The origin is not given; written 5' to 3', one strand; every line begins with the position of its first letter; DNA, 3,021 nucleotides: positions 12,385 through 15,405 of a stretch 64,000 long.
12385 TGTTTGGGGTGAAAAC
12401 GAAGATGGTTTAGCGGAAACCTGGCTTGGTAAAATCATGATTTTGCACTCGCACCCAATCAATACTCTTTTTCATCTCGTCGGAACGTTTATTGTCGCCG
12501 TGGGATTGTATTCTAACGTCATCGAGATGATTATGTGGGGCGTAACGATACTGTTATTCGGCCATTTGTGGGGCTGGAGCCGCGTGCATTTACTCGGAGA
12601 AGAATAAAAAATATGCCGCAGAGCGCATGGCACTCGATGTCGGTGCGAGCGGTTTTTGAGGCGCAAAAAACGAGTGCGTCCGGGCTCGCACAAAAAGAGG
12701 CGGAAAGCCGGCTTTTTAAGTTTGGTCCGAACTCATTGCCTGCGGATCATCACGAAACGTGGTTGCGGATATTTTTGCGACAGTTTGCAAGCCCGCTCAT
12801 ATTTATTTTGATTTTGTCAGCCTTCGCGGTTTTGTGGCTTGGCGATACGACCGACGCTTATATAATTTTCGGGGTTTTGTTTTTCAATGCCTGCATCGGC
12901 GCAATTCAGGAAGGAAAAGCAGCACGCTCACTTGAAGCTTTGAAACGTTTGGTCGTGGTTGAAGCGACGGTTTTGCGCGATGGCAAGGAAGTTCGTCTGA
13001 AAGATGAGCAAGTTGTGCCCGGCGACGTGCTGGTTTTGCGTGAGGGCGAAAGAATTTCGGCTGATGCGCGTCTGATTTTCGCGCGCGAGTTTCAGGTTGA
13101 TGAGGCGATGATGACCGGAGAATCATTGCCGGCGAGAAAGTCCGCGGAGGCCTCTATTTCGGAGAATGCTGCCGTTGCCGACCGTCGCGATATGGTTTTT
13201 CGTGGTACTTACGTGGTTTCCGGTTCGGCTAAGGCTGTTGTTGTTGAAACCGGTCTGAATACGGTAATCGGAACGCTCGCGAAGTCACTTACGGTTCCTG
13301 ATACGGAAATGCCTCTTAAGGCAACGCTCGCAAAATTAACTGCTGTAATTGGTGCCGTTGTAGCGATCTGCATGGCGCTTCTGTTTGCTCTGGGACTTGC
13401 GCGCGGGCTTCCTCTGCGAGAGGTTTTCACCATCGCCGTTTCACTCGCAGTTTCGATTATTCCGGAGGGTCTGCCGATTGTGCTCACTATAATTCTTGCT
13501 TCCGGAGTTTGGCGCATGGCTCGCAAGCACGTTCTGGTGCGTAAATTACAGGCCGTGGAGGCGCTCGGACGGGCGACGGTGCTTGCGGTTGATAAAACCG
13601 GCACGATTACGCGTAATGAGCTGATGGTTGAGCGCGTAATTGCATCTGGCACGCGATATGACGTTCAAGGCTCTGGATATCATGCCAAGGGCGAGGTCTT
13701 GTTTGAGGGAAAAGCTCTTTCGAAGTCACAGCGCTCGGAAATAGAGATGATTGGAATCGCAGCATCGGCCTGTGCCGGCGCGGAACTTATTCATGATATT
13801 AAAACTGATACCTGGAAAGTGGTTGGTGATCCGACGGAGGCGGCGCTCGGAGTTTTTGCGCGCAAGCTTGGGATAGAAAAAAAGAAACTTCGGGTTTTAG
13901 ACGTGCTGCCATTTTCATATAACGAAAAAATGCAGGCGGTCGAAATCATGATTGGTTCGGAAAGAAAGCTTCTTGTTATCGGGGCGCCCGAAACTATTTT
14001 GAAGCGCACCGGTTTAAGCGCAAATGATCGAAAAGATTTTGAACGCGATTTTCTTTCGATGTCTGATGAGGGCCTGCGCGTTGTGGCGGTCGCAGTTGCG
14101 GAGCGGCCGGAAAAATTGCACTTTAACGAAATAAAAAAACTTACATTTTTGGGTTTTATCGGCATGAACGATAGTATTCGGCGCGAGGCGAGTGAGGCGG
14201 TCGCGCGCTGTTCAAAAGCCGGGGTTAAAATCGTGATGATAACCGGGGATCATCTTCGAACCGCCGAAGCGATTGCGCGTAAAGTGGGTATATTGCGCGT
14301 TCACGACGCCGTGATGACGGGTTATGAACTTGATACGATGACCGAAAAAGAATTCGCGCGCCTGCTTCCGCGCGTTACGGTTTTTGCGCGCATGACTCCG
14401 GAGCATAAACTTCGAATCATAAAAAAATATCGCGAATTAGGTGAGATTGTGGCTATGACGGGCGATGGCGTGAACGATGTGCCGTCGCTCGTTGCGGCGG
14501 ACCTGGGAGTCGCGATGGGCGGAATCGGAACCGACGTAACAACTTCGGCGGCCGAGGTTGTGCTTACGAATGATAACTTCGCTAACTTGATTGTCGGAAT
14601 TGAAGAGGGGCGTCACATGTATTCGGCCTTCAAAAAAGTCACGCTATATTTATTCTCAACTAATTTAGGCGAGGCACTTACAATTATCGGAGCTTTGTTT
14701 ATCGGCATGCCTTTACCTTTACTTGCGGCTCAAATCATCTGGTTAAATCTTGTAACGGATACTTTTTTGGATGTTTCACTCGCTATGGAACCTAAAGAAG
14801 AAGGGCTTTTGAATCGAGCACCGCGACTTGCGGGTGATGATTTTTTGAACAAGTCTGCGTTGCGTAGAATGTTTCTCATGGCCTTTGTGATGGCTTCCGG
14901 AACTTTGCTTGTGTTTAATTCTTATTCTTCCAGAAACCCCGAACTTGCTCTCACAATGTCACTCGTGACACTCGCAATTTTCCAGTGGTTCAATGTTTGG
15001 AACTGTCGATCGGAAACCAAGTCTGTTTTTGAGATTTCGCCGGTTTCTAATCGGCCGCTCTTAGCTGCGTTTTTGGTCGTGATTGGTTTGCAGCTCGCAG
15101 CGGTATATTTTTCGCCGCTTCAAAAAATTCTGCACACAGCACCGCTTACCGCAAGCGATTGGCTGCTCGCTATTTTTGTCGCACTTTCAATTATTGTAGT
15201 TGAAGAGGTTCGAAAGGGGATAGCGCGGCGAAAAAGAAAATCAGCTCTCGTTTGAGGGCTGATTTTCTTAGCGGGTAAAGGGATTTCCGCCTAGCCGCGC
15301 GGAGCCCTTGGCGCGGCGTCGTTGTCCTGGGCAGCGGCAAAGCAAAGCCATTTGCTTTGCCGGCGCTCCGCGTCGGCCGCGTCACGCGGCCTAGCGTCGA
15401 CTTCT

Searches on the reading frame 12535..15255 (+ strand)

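Call 20: search_protein_families(library=pfam, proteins=[window:12535-15255:+], max_evalue=0.00001)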
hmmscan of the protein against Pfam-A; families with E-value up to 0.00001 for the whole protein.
window:12535-15255:+ (906 aa): 6 families
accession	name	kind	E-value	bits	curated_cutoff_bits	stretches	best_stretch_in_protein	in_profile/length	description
PF00689.26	Cation_ATPase_C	-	2e-47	161.7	27.3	1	726-895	1-174/175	Cation transporting ATPase, C-terminus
PF00122.25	E1-E2_ATPase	-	6.1e-44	150.1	28.1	1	142-331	5-181/181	E1-E2 ATPase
PF00690.31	Cation_ATPase_N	-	3.6e-17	62.2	20.4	1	32-96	1-66/69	Cation transporter/ATPase, N-terminus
PF00702.32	Hydrolase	-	7.2e-17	62.8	26.4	1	349-656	3-191/191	haloacid dehalogenase-like hydrolase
PF13246.12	Cation_ATPase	-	1.1e-10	41.8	21.7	1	414-491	4-87/91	Cation transport ATPase (P-type)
PF08282.18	Hydrolase_3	-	8.6e-06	26.1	20.9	0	634-681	201-248/255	haloacid dehalogenase-like hydrolase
